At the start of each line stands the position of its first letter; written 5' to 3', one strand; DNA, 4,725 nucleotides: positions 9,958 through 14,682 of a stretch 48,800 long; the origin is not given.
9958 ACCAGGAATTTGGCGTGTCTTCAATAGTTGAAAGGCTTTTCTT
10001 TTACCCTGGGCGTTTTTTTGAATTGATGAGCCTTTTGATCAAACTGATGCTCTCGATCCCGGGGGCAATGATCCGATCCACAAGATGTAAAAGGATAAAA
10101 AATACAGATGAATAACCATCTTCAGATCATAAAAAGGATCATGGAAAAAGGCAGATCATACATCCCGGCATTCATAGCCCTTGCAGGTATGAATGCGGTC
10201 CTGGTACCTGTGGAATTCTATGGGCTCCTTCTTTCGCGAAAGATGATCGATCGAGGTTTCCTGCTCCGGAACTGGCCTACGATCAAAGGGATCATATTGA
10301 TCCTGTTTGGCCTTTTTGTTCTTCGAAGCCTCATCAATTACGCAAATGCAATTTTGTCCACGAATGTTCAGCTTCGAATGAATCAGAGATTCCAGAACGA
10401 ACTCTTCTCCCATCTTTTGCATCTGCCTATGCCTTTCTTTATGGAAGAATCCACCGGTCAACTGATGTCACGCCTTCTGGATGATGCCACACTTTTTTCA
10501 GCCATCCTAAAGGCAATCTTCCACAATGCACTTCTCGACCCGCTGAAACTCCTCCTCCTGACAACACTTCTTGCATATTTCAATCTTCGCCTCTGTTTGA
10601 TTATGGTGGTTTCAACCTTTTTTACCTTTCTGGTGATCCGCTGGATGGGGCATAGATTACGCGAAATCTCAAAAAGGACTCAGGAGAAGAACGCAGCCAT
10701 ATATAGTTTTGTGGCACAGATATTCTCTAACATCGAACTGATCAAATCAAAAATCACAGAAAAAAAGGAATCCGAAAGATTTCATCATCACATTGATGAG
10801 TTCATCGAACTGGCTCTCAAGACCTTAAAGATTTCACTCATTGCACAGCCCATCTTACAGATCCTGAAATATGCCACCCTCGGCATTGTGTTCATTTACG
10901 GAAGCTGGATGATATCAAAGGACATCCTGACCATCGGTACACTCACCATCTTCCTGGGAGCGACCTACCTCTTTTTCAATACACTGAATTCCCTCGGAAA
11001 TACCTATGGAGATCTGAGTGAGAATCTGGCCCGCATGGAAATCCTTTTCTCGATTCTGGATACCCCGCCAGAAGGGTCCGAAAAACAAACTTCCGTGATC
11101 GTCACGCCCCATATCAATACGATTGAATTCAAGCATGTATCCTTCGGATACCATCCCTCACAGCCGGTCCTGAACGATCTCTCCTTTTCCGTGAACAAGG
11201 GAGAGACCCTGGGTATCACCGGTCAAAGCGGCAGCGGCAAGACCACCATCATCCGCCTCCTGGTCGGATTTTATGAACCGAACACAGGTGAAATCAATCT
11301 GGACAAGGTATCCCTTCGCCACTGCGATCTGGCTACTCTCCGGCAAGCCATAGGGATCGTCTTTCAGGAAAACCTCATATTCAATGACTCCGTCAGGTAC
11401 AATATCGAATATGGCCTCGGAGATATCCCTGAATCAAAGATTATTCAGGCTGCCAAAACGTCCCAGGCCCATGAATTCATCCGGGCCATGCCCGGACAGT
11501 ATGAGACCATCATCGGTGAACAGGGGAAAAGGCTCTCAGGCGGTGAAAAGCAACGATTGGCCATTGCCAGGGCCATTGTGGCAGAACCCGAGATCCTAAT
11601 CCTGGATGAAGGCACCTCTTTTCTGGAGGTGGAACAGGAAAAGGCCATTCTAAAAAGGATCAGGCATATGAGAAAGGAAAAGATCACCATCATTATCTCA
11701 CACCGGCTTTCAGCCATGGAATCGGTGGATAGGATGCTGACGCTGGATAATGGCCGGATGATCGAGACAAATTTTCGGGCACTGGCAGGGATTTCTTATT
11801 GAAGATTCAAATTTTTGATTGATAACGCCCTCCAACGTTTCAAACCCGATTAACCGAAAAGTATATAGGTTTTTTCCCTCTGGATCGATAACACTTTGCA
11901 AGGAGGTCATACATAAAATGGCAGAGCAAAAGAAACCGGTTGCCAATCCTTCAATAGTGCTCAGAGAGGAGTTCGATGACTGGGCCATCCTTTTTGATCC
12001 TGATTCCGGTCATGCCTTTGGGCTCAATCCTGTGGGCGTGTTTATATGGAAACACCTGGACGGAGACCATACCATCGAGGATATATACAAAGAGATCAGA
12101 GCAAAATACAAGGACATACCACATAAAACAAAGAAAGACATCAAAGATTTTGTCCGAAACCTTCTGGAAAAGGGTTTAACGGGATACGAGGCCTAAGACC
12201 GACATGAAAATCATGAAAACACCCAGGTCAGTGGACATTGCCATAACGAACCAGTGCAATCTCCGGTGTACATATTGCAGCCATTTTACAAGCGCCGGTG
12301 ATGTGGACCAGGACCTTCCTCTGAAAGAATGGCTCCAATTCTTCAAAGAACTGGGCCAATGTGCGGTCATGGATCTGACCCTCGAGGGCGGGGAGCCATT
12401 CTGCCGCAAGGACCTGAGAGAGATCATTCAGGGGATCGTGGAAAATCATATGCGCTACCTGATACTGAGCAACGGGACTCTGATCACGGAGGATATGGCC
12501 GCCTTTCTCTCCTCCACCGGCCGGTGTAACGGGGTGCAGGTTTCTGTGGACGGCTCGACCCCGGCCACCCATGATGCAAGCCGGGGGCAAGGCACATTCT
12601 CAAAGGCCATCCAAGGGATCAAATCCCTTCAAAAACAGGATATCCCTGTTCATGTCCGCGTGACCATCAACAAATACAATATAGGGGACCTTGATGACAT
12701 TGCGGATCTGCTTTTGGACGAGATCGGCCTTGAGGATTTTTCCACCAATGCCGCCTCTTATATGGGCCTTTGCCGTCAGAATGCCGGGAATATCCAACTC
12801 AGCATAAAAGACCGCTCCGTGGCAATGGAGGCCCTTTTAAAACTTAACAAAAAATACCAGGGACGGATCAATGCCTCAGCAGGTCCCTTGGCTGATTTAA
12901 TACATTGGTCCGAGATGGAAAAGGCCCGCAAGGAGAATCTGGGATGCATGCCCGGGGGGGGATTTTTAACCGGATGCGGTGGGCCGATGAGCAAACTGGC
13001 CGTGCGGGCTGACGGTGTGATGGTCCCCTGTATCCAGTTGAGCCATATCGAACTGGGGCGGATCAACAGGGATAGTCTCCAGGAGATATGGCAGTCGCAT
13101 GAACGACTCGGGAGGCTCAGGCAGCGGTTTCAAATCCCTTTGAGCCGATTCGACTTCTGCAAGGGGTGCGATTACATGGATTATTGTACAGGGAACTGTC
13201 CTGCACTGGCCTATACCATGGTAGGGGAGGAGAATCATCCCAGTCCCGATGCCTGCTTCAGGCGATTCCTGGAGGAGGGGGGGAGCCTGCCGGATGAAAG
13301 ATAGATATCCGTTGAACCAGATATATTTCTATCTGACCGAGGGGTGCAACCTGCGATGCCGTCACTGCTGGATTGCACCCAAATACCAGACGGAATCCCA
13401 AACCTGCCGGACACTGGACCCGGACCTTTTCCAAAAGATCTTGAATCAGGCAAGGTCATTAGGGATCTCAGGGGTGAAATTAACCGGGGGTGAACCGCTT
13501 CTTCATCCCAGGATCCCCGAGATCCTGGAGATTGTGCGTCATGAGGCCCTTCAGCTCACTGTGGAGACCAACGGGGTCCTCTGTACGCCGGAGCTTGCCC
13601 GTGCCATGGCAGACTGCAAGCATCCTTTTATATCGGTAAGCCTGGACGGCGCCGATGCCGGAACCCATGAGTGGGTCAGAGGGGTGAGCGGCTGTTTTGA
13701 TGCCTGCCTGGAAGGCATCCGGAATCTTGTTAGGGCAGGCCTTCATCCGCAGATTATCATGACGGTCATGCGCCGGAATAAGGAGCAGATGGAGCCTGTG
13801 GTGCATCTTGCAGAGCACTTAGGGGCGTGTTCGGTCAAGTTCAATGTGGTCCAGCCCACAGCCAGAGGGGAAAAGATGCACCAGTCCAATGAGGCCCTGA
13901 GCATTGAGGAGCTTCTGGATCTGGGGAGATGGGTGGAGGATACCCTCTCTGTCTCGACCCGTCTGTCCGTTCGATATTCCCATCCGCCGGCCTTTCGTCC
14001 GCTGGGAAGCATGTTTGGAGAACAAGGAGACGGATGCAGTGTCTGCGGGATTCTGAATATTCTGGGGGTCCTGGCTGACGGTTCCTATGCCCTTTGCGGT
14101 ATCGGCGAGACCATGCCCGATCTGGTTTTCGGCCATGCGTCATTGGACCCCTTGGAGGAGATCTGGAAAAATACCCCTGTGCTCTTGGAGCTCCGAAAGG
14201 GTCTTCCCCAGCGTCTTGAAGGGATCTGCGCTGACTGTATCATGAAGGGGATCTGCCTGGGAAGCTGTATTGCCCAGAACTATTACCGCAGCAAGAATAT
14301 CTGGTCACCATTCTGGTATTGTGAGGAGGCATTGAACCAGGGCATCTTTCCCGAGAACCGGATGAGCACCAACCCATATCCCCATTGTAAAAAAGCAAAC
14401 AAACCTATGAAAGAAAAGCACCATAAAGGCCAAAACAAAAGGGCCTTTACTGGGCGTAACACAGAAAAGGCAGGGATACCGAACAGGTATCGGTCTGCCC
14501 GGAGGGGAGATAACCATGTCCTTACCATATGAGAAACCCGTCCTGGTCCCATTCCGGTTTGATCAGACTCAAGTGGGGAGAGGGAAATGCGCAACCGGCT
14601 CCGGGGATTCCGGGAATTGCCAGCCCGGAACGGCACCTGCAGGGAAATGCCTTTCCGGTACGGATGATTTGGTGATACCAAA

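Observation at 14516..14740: Candidate precursor peptide with five evenly spaced [K/N]-C-x-x-G-[S/T/A/G] repeats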

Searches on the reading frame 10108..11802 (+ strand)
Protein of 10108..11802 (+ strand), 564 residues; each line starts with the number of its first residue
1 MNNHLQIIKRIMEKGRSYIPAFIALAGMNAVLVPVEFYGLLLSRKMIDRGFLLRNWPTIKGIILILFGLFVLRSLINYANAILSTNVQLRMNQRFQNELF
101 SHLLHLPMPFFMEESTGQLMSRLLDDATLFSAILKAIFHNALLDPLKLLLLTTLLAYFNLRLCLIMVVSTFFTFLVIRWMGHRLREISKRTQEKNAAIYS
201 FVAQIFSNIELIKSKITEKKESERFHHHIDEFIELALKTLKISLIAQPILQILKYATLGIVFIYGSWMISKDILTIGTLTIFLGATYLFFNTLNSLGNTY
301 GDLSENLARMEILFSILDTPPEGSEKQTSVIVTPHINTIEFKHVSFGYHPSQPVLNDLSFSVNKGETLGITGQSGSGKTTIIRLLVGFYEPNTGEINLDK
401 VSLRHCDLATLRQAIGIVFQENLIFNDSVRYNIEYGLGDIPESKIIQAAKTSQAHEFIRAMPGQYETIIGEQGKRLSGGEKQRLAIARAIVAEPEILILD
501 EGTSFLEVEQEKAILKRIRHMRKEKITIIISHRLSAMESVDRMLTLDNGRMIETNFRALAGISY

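Call 5: search_protein_families(library=pfam, proteins=[window:10108-11802:+], max_evalue=0.01)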
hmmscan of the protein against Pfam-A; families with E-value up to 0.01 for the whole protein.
window:10108-11802:+ (564 aa): 9 families
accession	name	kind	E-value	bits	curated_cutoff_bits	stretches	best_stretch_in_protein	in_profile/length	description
PF00664.28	ABC_membrane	-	5.3e-36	125.1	28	1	41-292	20-273/274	ABC transporter transmembrane region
PF00005.33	ABC_tran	-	6.2e-34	118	25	1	355-503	1-136/137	ABC transporter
PF02463.25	SMC_N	-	1.6e-05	24.9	40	1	391-546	106-211/220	RecF/RecN/SMC N terminal domain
PF13401.12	AAA_22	-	0.00042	21.1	27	1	370-528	10-114/130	AAA domain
PF13245.12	AAA_19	-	0.0025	18.4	25.1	0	366-394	12-40/134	AAA domain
PF13555.12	AAA_29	-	0.0042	17.2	27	0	362-382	19-39/61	P-loop containing region of AAA domain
PF08539.16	HbrB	-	0.0045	17.5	22.7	0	55-105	6-56/166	HbrB-like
PF13304.12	AAA_21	-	0.0046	17.5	27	0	369-442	3-83/304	AAA domain, putative AbiEii toxin, Type IV TA system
PF03193.22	RsgA_GTPase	-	0.0061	16.8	30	0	355-400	97-141/174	RsgA GTPase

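Call 6: search_protein_families(library=ncbifam, proteins=[window:10108-11802:+], max_evalue=0.01)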
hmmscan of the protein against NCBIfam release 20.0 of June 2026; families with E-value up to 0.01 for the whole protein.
window:10108-11802:+ (564 aa): 190 families (the best 25 are shown)
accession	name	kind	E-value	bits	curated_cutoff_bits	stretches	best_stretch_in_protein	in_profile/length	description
TIGR02203.1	MsbA_lipidA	equivalog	4.3e-110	368.9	602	1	9-554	3-549/572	lipid A export permease/ATP-binding protein MsbA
TIGR02204.1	MsbA_rel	hypoth_equivalog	2.4e-104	350.1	780.4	1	21-554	23-555/576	ABC transporter, permease/ATP-binding protein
TIGR00958.1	3a01208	subfamily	1.1e-102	344.5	874.6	1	72-556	213-697/711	antigen peptide transporter 2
NF010178.0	PRK13657.1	equivalog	4.2e-97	326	733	1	5-554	4-550/588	glucan ABC transporter ATP-binding protein/ permease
NF008381.0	PRK11176.1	equivalog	5.8e-97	325.4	867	1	27-554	31-559/582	lipid A ABC transporter ATP-binding protein/permease MsbA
TIGR01846.1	type_I_sec_HlyB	subfamily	6.6e-96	322.2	725.55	1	41-554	160-672/694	type I secretion system permease/ATPase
NF045513.1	HepA_fam_ABC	equivalog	1e-92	311.6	725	1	63-554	99-589/610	heterocyst formation ABC transporter subunit HepA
NF052233.1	CphA_assoc_ABC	equivalog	2.7e-92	310.4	880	1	59-554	229-723/766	cyanophycin metabolism-associated ABC transporter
TIGR03796.1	NHLM_micro_ABC1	equivalog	5.3e-85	286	853.3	1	14-554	148-692/710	NHLP family bacteriocin export ABC transporter peptidase/permease/ATPase subunit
TIGR03797.1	NHLM_micro_ABC2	equivalog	9.2e-82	275.6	709.4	1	59-556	175-668/686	NHLP bacteriocin export ABC transporter permease/ATPase subunit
TIGR03375.1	type_I_sec_LssB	subfamily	1.8e-80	271.2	693.1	1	60-552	193-680/696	type I secretion system permease/ATPase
TIGR01192.1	chvA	subfamily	2.3e-77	261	585.4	1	63-554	58-550/585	glucan export ABC transporter ATP-binding protein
TIGR01193.1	bacteriocin_ABC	subfamily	1.3e-75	255.3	523.85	1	23-554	161-689/708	peptide cleavage/export ABC transporter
TIGR02857.1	CydD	equivalog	1.5e-73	248.6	435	1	55-546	39-529/529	thiol reductant ABC exporter subunit CydD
NF050066.1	LPSTprtrPglK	equivalog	1.5e-65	221.7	1000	1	52-549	65-558/558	BC-type lipopolysaccharide transporter PglK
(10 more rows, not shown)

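Call 46: search_protein_families(library=padloc, proteins=[window:10108-11802:+], max_evalue=0.001)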
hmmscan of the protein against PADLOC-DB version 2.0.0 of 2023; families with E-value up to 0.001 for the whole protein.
window:10108-11802:+ (564 aa): 3 families
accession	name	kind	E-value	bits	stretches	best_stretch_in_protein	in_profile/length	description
PDLC04135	mad3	-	8.3e-27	92.7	2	471-548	259-339/374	mads_3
PDLC04140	mad8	-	1.3e-11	42.6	1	351-537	13-237/314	mads_8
PDLC04164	AriA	-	0.00056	17.5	0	474-532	170-231/253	-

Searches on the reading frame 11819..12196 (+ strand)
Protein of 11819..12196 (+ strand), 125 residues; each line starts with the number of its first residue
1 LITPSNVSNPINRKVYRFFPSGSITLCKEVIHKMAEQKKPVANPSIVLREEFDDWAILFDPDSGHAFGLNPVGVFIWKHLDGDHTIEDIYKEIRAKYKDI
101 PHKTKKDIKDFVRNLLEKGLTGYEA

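Call 5: search_protein_families(library=pfam, proteins=[window:11819-12196:+], max_evalue=0.01)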
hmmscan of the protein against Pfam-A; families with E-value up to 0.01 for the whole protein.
window:11819-12196:+ (125 aa): 2 families
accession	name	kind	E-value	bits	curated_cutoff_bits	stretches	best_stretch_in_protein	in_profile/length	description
PF05402.18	PqqD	-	4.5e-17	62.6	23.4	1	57-120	3-66/67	Coenzyme PQQ synthesis protein D (PqqD)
PF21475.2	PaaA-like_N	-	0.0069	16.3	27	0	77-99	35-57/60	PaaA-like, N-terminal domain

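Call 6: search_protein_families(library=ncbifam, proteins=[window:11819-12196:+], max_evalue=0.01)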
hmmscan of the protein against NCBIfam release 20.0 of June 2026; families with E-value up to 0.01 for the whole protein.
window:11819-12196:+ (125 aa): 6 families
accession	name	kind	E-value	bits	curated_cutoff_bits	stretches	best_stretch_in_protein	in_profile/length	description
TIGR04248.1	SCM_PqqD_rel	equivalog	7.5e-40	135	100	1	41-123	1-83/84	SynChlorMet cassette protein ScmD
NF033530.1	lasso_PqqD_Strm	exception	3.1e-09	36.9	70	1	47-120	4-77/78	lasso peptide biosynthesis PqqD family chaperone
TIGR03859.1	PQQ_PqqD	equivalog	5.9e-07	29.3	46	1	64-119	24-78/81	pyrroloquinoline quinone biosynthesis peptide chaperone PqqD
NF033536.1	lasso_PqqD_Bac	exception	1.2e-05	25.4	80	1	54-120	19-85/88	lasso peptide biosynthesis PqqD family chaperone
NF002535.0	PRK02079.1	equivalog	6.4e-05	22.7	101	1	69-114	38-82/92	pyrroloquinoline quinone biosynthesis peptide chaperone PqqD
TIGR04302.1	geo_PqqD_fam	equivalog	8.8e-05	22.9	100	1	62-121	42-100/102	GeoRSP system PqqD family peptide chaperone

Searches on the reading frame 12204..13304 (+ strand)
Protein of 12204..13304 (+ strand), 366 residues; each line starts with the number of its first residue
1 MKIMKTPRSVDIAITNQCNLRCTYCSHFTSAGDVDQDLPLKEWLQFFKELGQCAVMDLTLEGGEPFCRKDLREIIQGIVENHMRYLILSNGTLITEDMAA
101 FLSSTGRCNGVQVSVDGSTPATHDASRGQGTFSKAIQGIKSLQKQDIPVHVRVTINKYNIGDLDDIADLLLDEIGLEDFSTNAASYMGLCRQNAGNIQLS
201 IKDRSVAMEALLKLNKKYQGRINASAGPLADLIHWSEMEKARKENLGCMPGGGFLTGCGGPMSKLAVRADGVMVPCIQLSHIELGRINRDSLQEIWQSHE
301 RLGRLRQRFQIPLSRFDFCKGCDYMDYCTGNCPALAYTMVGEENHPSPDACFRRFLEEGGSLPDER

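Call 5: search_protein_families(library=pfam, proteins=[window:12204-13304:+], max_evalue=0.01)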
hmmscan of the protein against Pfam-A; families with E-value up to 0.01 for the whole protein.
window:12204-13304:+ (366 aa): 3 families
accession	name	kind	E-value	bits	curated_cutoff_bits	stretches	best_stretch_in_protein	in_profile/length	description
PF04055.27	Radical_SAM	-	1.2e-22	81.3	29.5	1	14-170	3-166/166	Radical SAM superfamily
PF13186.11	SPASM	-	5.8e-10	39.7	21.5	1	258-323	1-67/67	Iron-sulfur cluster-binding domain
PF13353.11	Fer4_12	-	8.5e-06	26.5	22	1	16-120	13-118/137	4Fe-4S single cluster domain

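Call 6: search_protein_families(library=ncbifam, proteins=[window:12204-13304:+], max_evalue=0.01)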
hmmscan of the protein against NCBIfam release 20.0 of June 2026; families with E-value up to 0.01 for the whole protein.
window:12204-13304:+ (366 aa): 85 families (the best 25 are shown)
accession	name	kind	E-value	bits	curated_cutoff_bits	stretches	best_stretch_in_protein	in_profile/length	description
TIGR04250.1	SCM_rSAM_ScmE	equivalog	2e-184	612.6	400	1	6-363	1-358/358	SynChlorMet cassette radical SAM/SPASM protein ScmE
NF050035.1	rSAM_WgK_link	exception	6.6e-44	150.4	650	1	3-180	4-180/367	radical SAM/SPASM peptide maturase WgkB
TIGR04545.1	rSAM_ahbD_hemeb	equivalog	1.4e-36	126.6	500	1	13-343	5-328/339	heme b synthase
TIGR04303.1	GeoRSP_rSAM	equivalog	1.9e-33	116.4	400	1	5-349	2-323/325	GeoRSP system radical SAM/SPASM protein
TIGR04347.1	pseudo_SAM_Halo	equivalog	2.2e-32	112.8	525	1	12-219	42-246/390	TIGR04347 family pseudo-SAM/SPASM protein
TIGR04051.1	rSAM_NirJ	equivalog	2.4e-32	112.3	515.45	1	14-351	8-346/354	heme d1 biosynthesis radical SAM protein NirJ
TIGR02109.1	PQQ_syn_pqqE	equivalog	2.8e-31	108.7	381.35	1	4-348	3-328/358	pyrroloquinoline quinone biosynthesis protein PqqE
TIGR04054.1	rSAM_NirJ1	equivalog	3.1e-31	108.3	650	1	11-345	39-375/387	putative heme d1 biosynthesis radical SAM protein NirJ1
TIGR04546.1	rSAM_ahbC_deAc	equivalog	3.5e-31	108.4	650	1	11-172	42-202/390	12,18-didecarboxysiroheme deacetylase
TIGR04055.1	rSAM_NirJ2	equivalog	4.4e-30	105.3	500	1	13-338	5-310/326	putative heme d1 biosynthesis radical SAM protein NirJ2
TIGR04403.1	rSAM_skfB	equivalog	6.2e-30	104.3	300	1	7-307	103-377/402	sporulation killing factor system radical SAM maturase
TIGR03962.1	mycofact_rSAM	equivalog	3.2e-28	98.9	265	1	6-169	10-172/339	mycofactocin radical SAM maturase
NF045574.1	sacti_mat_StsB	exception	1.5e-26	93.3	625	1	9-170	97-256/466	StsB family radical SAM/SPASM domain sactipeptide maturase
TIGR03913.1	rad_SAM_trio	equivalog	9.7e-26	90.2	591.75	1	10-345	21-348/477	GDL motif peptide-associated radical SAM/SPASM maturase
TIGR04103.1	rSAM_nif11_3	equivalog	1.5e-25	89.7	725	1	13-343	10-336/412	nif11-class peptide radical SAM maturase 3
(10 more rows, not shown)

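Call 33: search_solved_structures(query=window:12204-13301:+, max_evalue=0.00001)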
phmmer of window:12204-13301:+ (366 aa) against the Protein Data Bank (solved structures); distinct sequences matched with E-value up to 0.00001: 12.
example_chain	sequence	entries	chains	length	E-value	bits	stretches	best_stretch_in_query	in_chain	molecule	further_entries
6efn_A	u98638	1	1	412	5.4e-23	84.8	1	7-301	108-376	Sporulation killing factor maturation protein SkfB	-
6c8v_A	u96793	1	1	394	8.7e-11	44.6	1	4-348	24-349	Coenzyme PQQ synthesis protein E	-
7vob_C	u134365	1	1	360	1.2e-09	40.9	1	10-182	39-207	Cytosylglucuronate decarboxylase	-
7voc_C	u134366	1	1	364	1.2e-09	40.9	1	10-182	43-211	Cytosylglucuronate decarboxylase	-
6b4c_A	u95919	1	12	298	1.6e-09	40.4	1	5-165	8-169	Viperin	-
9dgw_A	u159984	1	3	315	1.8e-09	40.3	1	5-165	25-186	Radical SAM core domain-containing protein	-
9dfw_A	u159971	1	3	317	1.8e-09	40.2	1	5-165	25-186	Radical SAM core domain-containing protein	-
7n7i_A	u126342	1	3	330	2.1e-09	40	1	5-165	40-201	Viperin-like enzyme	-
5wgg_A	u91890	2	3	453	8.4e-07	31.5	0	10-168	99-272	Radical SAM domain protein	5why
5v1q_A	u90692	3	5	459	3.2e-06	29.6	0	5-103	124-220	Radical SAM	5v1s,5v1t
5vsl_A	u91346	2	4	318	7.9e-06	28.3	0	5-161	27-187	Radical S-adenosyl methionine domain-containing protein 2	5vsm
6q2p_A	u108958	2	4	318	7.9e-06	28.3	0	5-161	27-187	Radical S-adenosyl methionine domain-containing protein 2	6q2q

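Call 46: search_protein_families(library=padloc, proteins=[window:12204-13304:+], max_evalue=0.001)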
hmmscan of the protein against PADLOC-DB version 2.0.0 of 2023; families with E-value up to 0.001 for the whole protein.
window:12204-13304:+ (366 aa): 3 families
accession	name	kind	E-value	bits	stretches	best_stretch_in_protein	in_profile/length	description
PDLC02903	pVip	-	2e-18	64.8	1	10-161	2-151/257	Viperins not associated with kinases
PDLC02904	pVip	-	3e-14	51.2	1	10-168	5-160/262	Viperins associated with kinases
PDLC02905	pVip-kinase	-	1.1e-07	29.5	1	9-118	183-294/474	Viperin-kinase fusion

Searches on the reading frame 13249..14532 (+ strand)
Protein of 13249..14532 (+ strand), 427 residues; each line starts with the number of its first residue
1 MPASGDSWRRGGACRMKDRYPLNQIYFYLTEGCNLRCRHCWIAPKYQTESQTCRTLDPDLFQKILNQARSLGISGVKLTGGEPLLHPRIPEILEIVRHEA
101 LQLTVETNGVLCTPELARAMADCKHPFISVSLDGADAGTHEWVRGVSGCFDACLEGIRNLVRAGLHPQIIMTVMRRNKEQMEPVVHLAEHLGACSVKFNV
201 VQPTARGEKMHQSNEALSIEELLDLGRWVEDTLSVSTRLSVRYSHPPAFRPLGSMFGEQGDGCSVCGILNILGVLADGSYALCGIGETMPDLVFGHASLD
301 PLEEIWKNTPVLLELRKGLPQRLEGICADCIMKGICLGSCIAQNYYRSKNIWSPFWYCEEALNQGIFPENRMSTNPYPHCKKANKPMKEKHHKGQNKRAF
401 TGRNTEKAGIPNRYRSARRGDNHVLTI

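Call 5: search_protein_families(library=pfam, proteins=[window:13249-14532:+], max_evalue=0.01)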
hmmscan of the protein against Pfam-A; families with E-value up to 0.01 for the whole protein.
window:13249-14532:+ (427 aa): 3 families
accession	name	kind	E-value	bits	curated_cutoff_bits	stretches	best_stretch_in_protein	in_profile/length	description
PF04055.27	Radical_SAM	-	1.9e-25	90.4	29.5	1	29-187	3-165/166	Radical SAM superfamily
PF13353.11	Fer4_12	-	1.3e-07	32.4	22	1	29-100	11-78/137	4Fe-4S single cluster domain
PF13186.11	SPASM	-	0.00012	22.8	21.5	1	270-330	6-66/67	Iron-sulfur cluster-binding domain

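Call 6: search_protein_families(library=ncbifam, proteins=[window:13249-14532:+], max_evalue=0.01)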
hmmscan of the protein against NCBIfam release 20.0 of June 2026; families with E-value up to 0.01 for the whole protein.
window:13249-14532:+ (427 aa): 90 families (the best 25 are shown)
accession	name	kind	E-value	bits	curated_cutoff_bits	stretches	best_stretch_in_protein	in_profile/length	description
TIGR04251.1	SCM_rSAM_ScmF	equivalog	2e-184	612.9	400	1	20-372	1-353/353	SynChlorMet cassette radical SAM/SPASM protein ScmF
TIGR04545.1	rSAM_ahbD_hemeb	equivalog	1.8e-39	136.2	500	1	27-349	4-326/339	heme b synthase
TIGR04055.1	rSAM_NirJ2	equivalog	2.8e-34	119.1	500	1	29-351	6-315/326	putative heme d1 biosynthesis radical SAM protein NirJ2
TIGR04303.1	GeoRSP_rSAM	equivalog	4.6e-31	108.6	400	1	25-358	7-324/325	GeoRSP system radical SAM/SPASM protein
TIGR04053.2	TIGR04053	equivalog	2.8e-30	105.8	395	1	25-250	10-230/366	TIGR04053 family radical SAM/SPASM domain-containing protein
TIGR04051.1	rSAM_NirJ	equivalog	3.2e-30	105.3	515.45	2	27-212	6-187/354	heme d1 biosynthesis radical SAM protein NirJ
TIGR04250.1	SCM_rSAM_ScmE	equivalog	2.5e-29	102.3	400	1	29-346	9-333/358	SynChlorMet cassette radical SAM/SPASM protein ScmE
TIGR04054.1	rSAM_NirJ1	equivalog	3.4e-28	98.3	650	1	26-214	39-223/387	putative heme d1 biosynthesis radical SAM protein NirJ1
TIGR04347.1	pseudo_SAM_Halo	equivalog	6.3e-28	98.1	525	1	26-212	41-223/390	TIGR04347 family pseudo-SAM/SPASM protein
TIGR04546.1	rSAM_ahbC_deAc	equivalog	1.1e-27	96.8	650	1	25-220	41-230/390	12,18-didecarboxysiroheme deacetylase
TIGR03962.1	mycofact_rSAM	equivalog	1.9e-27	96.3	265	1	27-359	16-332/339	mycofactocin radical SAM maturase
NF050035.1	rSAM_WgK_link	exception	6.3e-26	91.2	650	1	27-209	13-192/367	radical SAM/SPASM peptide maturase WgkB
NF045574.1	sacti_mat_StsB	exception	9e-26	90.7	625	1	20-349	93-404/466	StsB family radical SAM/SPASM domain sactipeptide maturase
TIGR02668.1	moaA_archaeal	equivalog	4.1e-25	88.4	325.25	1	18-212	3-197/303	GTP 3',8-cyclase MoaA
TIGR04317.1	W_rSAM_matur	equivalog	1e-23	84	380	1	22-206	3-189/349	tungsten cofactor oxidoreductase radical SAM maturase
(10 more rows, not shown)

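Call 34: search_solved_structures(query=window:13249-14529:+, max_evalue=0.00001)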
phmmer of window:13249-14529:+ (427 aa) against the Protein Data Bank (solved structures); distinct sequences matched with E-value up to 0.00001: 5.
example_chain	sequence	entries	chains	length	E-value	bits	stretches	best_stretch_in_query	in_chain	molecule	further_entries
7vob_C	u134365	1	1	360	3e-17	66.3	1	24-185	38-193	Cytosylglucuronate decarboxylase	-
7voc_C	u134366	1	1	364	3.1e-17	66.2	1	24-185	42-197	Cytosylglucuronate decarboxylase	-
6c8v_A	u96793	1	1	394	2.2e-12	50.2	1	28-341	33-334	Coenzyme PQQ synthesis protein E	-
6efn_A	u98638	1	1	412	7e-11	45.3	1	25-197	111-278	Sporulation killing factor maturation protein SkfB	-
7wzv_A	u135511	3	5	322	1.5e-06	31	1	32-112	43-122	4Fe-4S cluster-binding domain-containing protein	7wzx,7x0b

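Call 46: search_protein_families(library=padloc, proteins=[window:13249-14532:+], max_evalue=0.001)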
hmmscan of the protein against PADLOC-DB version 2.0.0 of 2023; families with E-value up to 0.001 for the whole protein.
window:13249-14532:+ (427 aa): 3 families
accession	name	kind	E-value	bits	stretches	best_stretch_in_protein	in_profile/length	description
PDLC02903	pVip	-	2e-17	61.5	1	25-186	2-159/257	Viperins not associated with kinases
PDLC02904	pVip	-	1.7e-13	48.7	1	25-143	5-118/262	Viperins associated with kinases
PDLC02905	pVip-kinase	-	2.6e-06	25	1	23-136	182-295/474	Viperin-kinase fusion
